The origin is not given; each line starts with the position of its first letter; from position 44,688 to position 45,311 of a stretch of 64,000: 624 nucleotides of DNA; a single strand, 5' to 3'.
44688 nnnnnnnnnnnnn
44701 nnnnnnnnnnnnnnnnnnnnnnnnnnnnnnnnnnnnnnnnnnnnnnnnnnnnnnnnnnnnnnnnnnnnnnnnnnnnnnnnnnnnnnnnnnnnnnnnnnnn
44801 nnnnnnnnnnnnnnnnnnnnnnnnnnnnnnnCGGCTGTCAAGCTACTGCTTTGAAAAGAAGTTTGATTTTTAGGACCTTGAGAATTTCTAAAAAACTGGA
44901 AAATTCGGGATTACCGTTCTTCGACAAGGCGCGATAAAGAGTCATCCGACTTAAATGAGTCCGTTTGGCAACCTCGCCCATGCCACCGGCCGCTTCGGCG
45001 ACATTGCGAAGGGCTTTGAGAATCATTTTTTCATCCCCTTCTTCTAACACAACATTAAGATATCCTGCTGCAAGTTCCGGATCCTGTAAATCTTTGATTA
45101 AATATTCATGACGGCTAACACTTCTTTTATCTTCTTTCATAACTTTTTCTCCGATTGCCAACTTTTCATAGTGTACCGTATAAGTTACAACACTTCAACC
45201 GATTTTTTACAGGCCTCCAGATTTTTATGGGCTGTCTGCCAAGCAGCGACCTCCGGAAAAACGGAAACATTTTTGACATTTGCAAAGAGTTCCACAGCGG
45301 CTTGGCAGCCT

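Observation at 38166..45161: tRNA-Leu-centred accessory island packed with four different toxin/antitoxin-type modules but no integrase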

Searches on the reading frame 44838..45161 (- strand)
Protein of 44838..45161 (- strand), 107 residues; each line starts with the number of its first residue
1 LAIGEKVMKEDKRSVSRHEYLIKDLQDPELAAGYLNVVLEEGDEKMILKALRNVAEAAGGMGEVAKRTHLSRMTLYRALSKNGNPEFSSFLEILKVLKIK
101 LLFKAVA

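Call 5: search_protein_families(library=pfam, proteins=[window:44838-45161:-], max_evalue=0.01)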
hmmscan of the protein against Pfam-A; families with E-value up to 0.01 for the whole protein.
window:44838-45161:- (107 aa): 2 families
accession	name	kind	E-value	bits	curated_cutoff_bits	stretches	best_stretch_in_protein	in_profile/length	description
PF21716.3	dnstrm_HI1420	-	9.9e-20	70.7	27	1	23-102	9-87/90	Probable addiction module antidote protein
PF02796.21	HTH_7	-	0.00074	20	23.8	1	63-81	26-44/45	Helix-turn-helix domain of resolvase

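Call 6: search_protein_families(library=ncbifam, proteins=[window:44838-45161:-], max_evalue=0.01)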
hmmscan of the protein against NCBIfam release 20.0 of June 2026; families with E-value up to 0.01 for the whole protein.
window:44838-45161:- (107 aa): 2 families
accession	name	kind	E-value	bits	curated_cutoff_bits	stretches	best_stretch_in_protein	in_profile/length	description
TIGR02684.1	dnstrm_HI1420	hypoth_equivalog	1e-18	67.3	53.7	1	23-102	9-87/89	addiction module antidote protein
NF048016.1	antoxin_DhiA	equivalog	0.00088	19.7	200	1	39-93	99-153/160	type II toxin-antitoxin system antitoxin DhiA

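Call 69: search_protein_families(library=padloc, proteins=[window:44838-45140:-], max_evalue=0.001)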
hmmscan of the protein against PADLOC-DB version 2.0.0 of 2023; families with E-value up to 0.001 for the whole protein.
window:44838-45140:- (100 aa): 1 family
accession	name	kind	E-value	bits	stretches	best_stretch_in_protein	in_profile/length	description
PDLC04133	mad1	-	0.00056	18.2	1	54-78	8-32/60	mads_1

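Call 70: search_protein_families(library=phrogs, proteins=[window:44838-45140:-], max_evalue=0.001)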
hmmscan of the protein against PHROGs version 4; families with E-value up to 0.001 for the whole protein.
window:44838-45140:- (100 aa): 1 family
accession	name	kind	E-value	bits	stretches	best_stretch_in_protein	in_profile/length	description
phrog_4268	-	transcription regulation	6.2e-24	85.1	1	15-98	11-93/96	transcriptional repressor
